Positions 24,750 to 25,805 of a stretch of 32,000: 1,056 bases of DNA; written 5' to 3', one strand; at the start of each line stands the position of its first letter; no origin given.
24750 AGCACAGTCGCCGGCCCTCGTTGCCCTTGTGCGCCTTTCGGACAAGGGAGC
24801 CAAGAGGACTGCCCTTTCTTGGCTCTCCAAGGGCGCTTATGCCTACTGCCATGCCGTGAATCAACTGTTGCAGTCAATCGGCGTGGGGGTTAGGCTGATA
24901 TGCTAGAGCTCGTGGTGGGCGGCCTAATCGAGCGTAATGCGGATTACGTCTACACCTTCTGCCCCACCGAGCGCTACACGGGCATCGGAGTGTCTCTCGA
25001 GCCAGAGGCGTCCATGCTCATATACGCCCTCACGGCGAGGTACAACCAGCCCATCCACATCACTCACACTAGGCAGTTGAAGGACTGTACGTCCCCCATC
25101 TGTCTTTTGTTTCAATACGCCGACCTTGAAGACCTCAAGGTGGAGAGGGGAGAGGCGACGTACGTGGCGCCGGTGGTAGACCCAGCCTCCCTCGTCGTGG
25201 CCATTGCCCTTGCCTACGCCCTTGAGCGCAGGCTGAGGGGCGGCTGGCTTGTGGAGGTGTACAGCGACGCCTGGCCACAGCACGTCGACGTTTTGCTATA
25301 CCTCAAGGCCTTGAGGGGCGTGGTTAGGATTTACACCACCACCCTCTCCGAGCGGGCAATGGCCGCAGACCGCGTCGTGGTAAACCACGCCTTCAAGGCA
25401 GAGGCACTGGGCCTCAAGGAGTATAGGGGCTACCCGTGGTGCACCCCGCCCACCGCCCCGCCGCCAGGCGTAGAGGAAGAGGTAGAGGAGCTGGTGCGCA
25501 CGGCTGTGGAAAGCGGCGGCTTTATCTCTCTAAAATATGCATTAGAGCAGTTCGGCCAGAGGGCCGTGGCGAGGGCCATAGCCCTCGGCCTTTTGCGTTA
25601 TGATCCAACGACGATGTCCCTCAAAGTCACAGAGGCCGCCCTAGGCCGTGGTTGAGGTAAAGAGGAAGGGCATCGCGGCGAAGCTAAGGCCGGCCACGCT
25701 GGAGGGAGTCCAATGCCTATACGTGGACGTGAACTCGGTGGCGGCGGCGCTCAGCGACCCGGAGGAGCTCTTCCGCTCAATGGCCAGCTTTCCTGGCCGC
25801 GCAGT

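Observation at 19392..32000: Plus-strand-only cluster that looks like an archaeal conjugation / DNA-import (T4SS-related, Ced/Ted-type) machine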

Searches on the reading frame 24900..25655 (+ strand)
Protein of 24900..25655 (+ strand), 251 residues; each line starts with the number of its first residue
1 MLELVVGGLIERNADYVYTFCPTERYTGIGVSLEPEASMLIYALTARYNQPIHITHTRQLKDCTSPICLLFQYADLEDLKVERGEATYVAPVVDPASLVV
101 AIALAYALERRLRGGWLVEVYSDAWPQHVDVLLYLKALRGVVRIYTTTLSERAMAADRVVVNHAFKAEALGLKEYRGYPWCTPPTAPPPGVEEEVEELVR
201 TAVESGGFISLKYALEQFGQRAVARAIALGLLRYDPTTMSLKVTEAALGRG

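Call 5: search_protein_families(library=pfam, max_evalue=0.1, proteins=[window:24900-25655:+])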
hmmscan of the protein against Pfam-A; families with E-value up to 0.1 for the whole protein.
window:24900-25655:+ (251 aa): 1 family
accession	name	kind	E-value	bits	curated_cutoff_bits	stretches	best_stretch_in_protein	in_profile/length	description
PF06023.18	Csa1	-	0.069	13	27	0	173-220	25-72/292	CRISPR-associated exonuclease Csa1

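Call 22: search_protein_families(library=ncbifam, max_evalue=0.01, proteins=[window:24900-25655:+])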
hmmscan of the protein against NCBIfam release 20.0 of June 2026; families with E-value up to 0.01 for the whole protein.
window:24900-25655:+ (251 aa): 1 family
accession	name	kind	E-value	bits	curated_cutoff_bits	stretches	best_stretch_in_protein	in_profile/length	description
TIGR01896.1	cas_AF1879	equivalog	0.0062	16.2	103.35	0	173-220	15-62/273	type I-A CRISPR-associated protein Cas4/Csa1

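Call 23: search_protein_families(library=padloc, max_evalue=0.01, proteins=[window:24900-25655:+])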
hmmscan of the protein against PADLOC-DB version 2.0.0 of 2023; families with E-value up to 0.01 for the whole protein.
window:24900-25655:+ (251 aa): 2 families
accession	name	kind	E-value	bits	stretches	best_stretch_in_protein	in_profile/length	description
PDLC01272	Cas4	-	0.0015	16.2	1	173-222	15-64/262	"CAS-I,CAS-II,CAS-III,CAS-IV,CAS-V,CAS-VI; acquisition_associated"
PDLC00942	Cas4a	-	0.0017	16.2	1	173-220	15-62/273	"CRISPR-associated protein Cas4/Csa1, subtype I-A/APERN"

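Call 36: search_protein_families(library=phrogs, max_evalue=0.01, proteins=[window:24900-25655:+])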
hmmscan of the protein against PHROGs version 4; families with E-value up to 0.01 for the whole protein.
window:24900-25655:+ (251 aa): 0 families

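Call 38: find_homologous_proteins(query=window:24900-25655:+)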
Query window:24900-25655:+ (251 aa): 38 proteins with E <= 0.001 among 6298 candidates.
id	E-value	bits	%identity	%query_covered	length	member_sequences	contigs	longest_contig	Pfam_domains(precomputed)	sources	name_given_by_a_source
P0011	1.3e-161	554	100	100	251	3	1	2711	-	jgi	-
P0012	3.4e-152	523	92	100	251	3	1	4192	-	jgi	-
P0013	5.8e-152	522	93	100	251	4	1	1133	-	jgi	-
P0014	1.4e-150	518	92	100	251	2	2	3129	-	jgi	-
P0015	2.2e-150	517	92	100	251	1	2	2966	-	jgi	-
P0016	4.8e-150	516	92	100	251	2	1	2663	-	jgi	-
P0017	7.6e-150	515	91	100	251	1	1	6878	-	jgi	-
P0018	8.9e-150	515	91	100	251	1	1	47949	-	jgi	-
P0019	9.2e-150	515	92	100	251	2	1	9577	-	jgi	-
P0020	2.1e-149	514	91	100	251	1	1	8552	-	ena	-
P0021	8.0e-149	512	90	100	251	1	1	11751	-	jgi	-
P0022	1.3e-148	511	90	100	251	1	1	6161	-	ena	-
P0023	2.9e-148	510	91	100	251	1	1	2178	-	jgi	-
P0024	3.1e-148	510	89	100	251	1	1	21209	-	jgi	-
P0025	3.6e-148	510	91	100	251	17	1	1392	-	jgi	-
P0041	4.8e-56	208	44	98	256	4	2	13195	-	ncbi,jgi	ncbi:MAG: hypothetical protein QW518_06485 [Thermofilaceae archaeon]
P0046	2.6e-55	206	43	98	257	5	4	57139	-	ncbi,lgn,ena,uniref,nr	ncbi:hypothetical protein [Pyrobaculum aerophilum]|uniref:Uncharacterized protein n=1 Tax=Pyrobaculu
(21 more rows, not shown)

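Call 47: predict_structure(alignment_id=A2)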
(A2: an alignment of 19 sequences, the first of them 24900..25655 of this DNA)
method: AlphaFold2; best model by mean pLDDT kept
length: 251 residues; sequences in the alignment: 19
mean_pLDDT: 82.4   pTM: 0.73
mean pLDDT of the five models: 82.4, 79.6, 79.1, 74.0, 40.6
residues with pLDDT >= 90: 107; 70-90: 106; 50-70: 12; < 50: 26
segments of 3 or more residues with pLDDT < 50: 164-180, 182-189
pLDDT, mean of each block of 10 residues (from residue 1): 84 92 89 96 93 95 85 88 91 87 97 95 91 95 88 89 48 35 44 83 89 82 74 79 75 48
secondary structure, 60 per line:
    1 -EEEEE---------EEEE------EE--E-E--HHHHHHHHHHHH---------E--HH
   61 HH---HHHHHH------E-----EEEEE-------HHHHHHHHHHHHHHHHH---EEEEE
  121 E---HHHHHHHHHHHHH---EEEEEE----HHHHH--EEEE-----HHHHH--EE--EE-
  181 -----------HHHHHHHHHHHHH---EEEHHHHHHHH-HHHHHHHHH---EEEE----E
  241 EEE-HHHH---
elements in order: E2-6 E16-19 H35-46 H59-62 H66-71 E84-88 H96-112 E116-121 H125-137 E141-146 H151-155 E158-161 H167-171 H192-204 E208-210 H211-218 H220-228 E232-235 E240-243 H245-248

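Call 50: fold_search(model_id=the predicted structure, library=pdb)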
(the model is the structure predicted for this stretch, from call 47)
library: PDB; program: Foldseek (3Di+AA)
matches with E <= 10: 663; with E <= 0.001: 0
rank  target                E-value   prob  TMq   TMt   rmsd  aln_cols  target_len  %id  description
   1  9dx4_B                4.7e-03  0.75  0.24  0.22  11.2       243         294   13  EcRuvB T102R mutant (released 2026-01-21)
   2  8v4v_A                2.0e-02  0.72  0.22  0.27  11.2       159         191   12  Nan Regulatory Protein Full-length from Streptococcus pneumoniae (released 2024-12-04)
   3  9dx4_D                2.2e-02  0.41  0.23  0.21  11.6       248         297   13  EcRuvB T102R mutant (released 2026-01-21)
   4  3lqq_B                3.9e-02  0.21  0.18  0.10  13.9       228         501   12  Structure of the CED-4 Apoptosome (released 2010-04-28)
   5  7jgs_B                5.4e-02  0.13  0.19  0.17  16.2       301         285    8  Structure of Drosophila ORC bound to poly(dA/dT) DNA and Cdc6 (conformation 2) (released 2020-09-09)
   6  8v5f_D                5.7e-02  0.60  0.22  0.21  10.2       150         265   12  Nan Regulatory Protein Full-length from Streptococcus pneumoniae (released 2024-12-04)
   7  4q47_B                6.5e-02  0.15  0.24  0.14  18.3       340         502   10  Structure of the DrRecQ Catalytic Core in complex with ADP (released 2015-05-20)
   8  8v4v_B                6.9e-02  0.60  0.23  0.21  10.3       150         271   12  Nan Regulatory Protein Full-length from Streptococcus pneumoniae (released 2024-12-04)
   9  3lqq_A                7.3e-02  0.16  0.18  0.10  13.9       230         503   12  Structure of the CED-4 Apoptosome (released 2010-04-28)
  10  4m9s_B                7.8e-02  0.18  0.19  0.10  14.1       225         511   12  crystal structure of CED-4 bound CED-3 fragment (released 2013-10-23)
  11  9dx5_D                7.8e-02  0.15  0.15  0.15  12.6       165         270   14  EcRuvB T102R hexamer assembly (released 2026-01-21)
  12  6hlu_B                8.3e-02  0.21  0.18  0.07  12.1       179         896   13  Crystal structure of the LRR-Roc-COR domain of the Chlorobium tepidum Roco protein (released 2018-12-26)
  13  3to9                  1.0e-01  0.95  0.20  0.18   3.3        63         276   17  Crystal structure of yeast Esa1 E338Q HAT domain bound to coenzyme A with active site lysine acetylated (released 2011-11-09)
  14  8tx9_D                1.0e-01  0.54  0.23  0.29  10.2       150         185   11  Nan Regulatory Protein (core isomerase domain) from Streptococcus pneumoniae (released 2024-09-11)
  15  8jo0_A                1.1e-01  0.16  0.24  0.17  15.0       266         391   14  The Cryo-EM structure of a heptameric CED-4/CED-3 catalytic complex (released 2023-06-28)
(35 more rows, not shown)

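Call 57: fold_search(model_id=the predicted structure, library=viral)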
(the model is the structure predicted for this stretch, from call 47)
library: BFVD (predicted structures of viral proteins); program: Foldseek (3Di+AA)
matches with E <= 10: 598; with E <= 0.001: 0
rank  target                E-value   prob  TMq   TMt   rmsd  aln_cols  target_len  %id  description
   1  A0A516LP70            2.1e-02  0.28  0.24  0.14  19.7       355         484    9  (no name in the UniProt tables at hand)
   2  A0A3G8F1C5            3.7e-02  0.99  0.20  0.34   2.9        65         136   22  Uncharacterized protein [Proteus phage Mydo]
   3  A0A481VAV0            4.2e-02  0.99  0.19  0.32   2.3        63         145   24  HNH-type endonuclease / MarR family transcription regulator [Halobacterium phage ChaoS9]
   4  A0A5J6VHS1            4.4e-02  0.13  0.21  0.22  18.2       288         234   10  NYN domain protein [Megaviridae environmental sample]
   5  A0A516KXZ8            5.3e-02  1.00  0.21  0.72   2.1        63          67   14  (no name in the UniProt tables at hand)
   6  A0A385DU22            6.0e-02  0.97  0.21  0.18   7.2        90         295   17  Helix-turn-helix DNA binding domain protein [Gordonia phage Ashertheman]
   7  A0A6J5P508            7.3e-02  0.18  0.17  0.15  17.4       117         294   18  Uncharacterized protein [uncultured Caudovirales phage]
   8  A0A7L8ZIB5            8.8e-02  0.97  0.21  0.25   3.3        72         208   14  Uncharacterized protein [Klebsiella phage vB_KpnM_Seu621]
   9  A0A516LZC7            9.4e-02  0.99  0.22  0.63   3.2        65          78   14  (no name in the UniProt tables at hand)
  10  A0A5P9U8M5            1.1e-01  0.97  0.20  0.20   4.8        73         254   15  (no name in the UniProt tables at hand)
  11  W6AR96                1.1e-01  0.23  0.25  0.33  14.1       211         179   11  Uncharacterized protein [Erwinia phage Ea35-70]
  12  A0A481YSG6            1.1e-01  0.18  0.18  0.11  13.2       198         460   13  Ankyrin repeat protein [Marseillevirus LCMAC102]
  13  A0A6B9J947            1.2e-01  0.93  0.20  0.22   2.9        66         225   18  Uncharacterized protein [Vibrio phage vB_VchM_Kuja]
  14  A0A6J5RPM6            1.4e-01  0.11  0.22  0.10  20.7       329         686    9  AAA domain containing protein [uncultured Caudovirales phage]
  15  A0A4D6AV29            1.5e-01  0.97  0.20  0.45   3.7        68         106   18  (no name in the UniProt tables at hand)
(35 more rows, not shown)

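Call 69: find_encoding_contigs(protein=P0046, flank=10000, max_places=1)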
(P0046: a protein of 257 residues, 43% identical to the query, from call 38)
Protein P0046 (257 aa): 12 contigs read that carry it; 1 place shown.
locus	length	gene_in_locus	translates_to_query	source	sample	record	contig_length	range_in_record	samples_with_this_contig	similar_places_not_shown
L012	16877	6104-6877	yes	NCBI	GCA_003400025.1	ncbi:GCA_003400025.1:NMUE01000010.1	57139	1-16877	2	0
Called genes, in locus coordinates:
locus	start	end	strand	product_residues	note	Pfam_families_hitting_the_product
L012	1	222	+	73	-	?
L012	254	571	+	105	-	-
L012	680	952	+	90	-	-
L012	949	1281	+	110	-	-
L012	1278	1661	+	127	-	-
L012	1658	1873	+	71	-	-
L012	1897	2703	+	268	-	-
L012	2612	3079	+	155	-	-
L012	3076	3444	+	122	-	-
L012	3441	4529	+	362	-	-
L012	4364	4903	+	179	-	PF01935:DUF87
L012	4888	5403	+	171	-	-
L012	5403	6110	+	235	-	-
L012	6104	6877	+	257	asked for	-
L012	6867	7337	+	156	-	PF13191:AAA_16 (faint)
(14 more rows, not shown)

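Call 70: find_encoding_contigs(protein=P0041, flank=10000, max_places=1)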
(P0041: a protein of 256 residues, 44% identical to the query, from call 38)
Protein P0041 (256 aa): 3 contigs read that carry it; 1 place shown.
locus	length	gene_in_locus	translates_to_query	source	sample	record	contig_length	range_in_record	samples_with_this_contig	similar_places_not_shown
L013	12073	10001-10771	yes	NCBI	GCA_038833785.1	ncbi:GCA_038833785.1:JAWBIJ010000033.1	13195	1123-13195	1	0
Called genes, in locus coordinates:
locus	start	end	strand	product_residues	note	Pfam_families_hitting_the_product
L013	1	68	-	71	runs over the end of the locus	PF13467:RHH_4 (weak), PF01402:RHH_1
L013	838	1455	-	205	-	-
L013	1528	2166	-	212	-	-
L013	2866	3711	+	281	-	-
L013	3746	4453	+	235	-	-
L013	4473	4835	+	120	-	-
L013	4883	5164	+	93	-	-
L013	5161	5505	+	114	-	-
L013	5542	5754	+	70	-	-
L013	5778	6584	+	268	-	-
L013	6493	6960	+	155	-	-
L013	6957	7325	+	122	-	-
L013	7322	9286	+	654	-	PF01935:DUF87, PF05872:HerA_C (faint), PF12846:AAA_10 (faint)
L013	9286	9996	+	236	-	-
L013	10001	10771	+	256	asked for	-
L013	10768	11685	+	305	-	PF13191:AAA_16 (weak), PF13401:AAA_22 (faint)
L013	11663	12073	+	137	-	?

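Call 72: search_protein_representatives(alignment_id=A2)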
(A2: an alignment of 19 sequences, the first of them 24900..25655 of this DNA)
Query: 19 sequences, 256 profile positions. Proteins with E-value up to 0.001 (for the whole library): 19; up to 1e-10: 13; up to 1e-30: 3. The best 19 are listed.
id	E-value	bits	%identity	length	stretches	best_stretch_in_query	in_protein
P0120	3.5e-127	439.9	-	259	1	1-254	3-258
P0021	6.3e-120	416.1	-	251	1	1-254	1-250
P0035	2.6e-73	263.4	-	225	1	82-253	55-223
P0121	5.0e-25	105.1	-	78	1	1-73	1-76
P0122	1.5e-23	100.3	-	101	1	1-71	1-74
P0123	4.2e-22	95.5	-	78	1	189-255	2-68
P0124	3.3e-17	79.5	-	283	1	1-253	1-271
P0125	5.3e-16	75.6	-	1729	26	137-189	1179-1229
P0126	1.4e-15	74.2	-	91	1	187-253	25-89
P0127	1.5e-15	74.1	-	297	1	30-254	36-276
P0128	2.7e-14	70.0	-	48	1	119-167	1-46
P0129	1.4e-12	64.3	-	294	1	60-253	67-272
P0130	6.2e-11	58.9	-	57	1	210-254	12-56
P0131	4.1e-10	56.3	-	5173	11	205-254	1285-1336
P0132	5.5e-10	55.8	-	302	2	14-161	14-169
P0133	6.7e-10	55.5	-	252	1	26-160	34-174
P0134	7.4e-07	45.6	-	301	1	23-248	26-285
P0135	2.6e-06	43.8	-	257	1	62-161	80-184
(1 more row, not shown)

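Call 73: search_protein_families(library=pfam, max_evalue=0.01, proteins=[P0124, P0127, P0129, P0132, P0133, P0134, P0135])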
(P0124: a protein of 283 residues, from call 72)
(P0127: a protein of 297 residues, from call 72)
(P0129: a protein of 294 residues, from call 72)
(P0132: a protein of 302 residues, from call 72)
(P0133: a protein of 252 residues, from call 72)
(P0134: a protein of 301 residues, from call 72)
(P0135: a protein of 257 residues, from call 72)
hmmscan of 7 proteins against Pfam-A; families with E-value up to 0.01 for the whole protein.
P0124 (283 aa): 0 families

P0127 (297 aa): 0 families

P0129 (294 aa): 0 families

P0132 (302 aa): 0 families

P0133 (252 aa): 0 families

P0134 (301 aa): 0 families

P0135 (257 aa): 0 families

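Call 84: search_protein_families(library=ncbifam, max_evalue=1, proteins=[L013:10768-11685:+, L013:7322-9286:+])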
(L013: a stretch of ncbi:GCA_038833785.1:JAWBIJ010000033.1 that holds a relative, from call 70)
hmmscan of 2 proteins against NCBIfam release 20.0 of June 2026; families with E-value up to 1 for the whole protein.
L013:10768-11685:+ (305 aa): 4 families
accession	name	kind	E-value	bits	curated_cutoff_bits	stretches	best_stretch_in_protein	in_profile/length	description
TIGR02788.1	VirB11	equivalog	0.036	13.1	249.95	1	5-57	135-184/308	P-type DNA transfer ATPase VirB11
NF001624.0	PRK00411.1-2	subfamily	0.087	11.7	354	1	15-39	53-77/374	ORC1-type DNA replication protein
TIGR03819.1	heli_sec_ATPase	hypoth_equivalog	0.11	11.7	373.15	1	4-48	168-212/340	TadA family conjugal transfer-associated ATPase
TIGR00929.1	VirB4_CagE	subfamily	0.35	9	643.1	0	13-112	436-550/792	VirB4 family type IV secretion/conjugal transfer ATPase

L013:7322-9286:+ (654 aa): 11 families
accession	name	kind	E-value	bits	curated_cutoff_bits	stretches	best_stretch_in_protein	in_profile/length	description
NF045975.1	VirB4_plasma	equivalog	2.7e-08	32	590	2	376-425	519-568/894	Mbov_0397 family ICE element conjugal transfer ATPase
NF053655.1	CedD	equivalog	6.7e-08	31.6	600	2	374-414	223-263/527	DNA-translocating ATPase CedD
NF040819.1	helicase_HerA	equivalog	2.8e-06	26.1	970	1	362-414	146-199/561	DNA double-strand break repair helicase HerA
NF042943.1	HerA_antiphage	equivalog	4.8e-06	25.4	800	2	357-413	140-198/566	anti-phage-associated helicase HerA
NF041017.1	DNA_import_CedB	equivalog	3e-05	22.9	700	1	485-580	437-523/590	DNA import protein CedB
NF045971.1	conju_CD1110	equivalog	5.8e-05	21.5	325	1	369-428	412-472/752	VirB4-like conjugal transfer ATPase, CD1110 family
TIGR00929.1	VirB4_CagE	subfamily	0.0026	16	643.1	1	481-538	597-651/792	VirB4 family type IV secretion/conjugal transfer ATPase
NF040937.1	HerA_Thermprot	equivalog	0.0041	15.6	800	1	362-413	131-181/487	DNA double-strand break repair helicase HerA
TIGR02746.1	TraC-F-type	equivalog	0.053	11.4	567.05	0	376-407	434-465/800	type IV secretion system protein TraC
TIGR03743.1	SXT_TraD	subfamily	0.085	11.3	366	1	356-411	160-214/636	conjugative transfer system coupling protein TraD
TIGR01370.1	TIGR01370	hypoth_equivalog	0.088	11.8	181.25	1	218-326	21-129/315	MJ1477/TM1410 family putative glycoside hydrolase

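Call 88: find_related_loci(query=A2, collection=viral_contigs, flank=10000)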
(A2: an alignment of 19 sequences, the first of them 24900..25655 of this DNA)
Query A2 (251 aa) in viral_contigs; peptide patterns used: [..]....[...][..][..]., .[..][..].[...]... (x = any residue, [..] = any of these).
65 stretches matched a pattern, but none encodes a relative of the query by tblastn (E <= 1e-3).
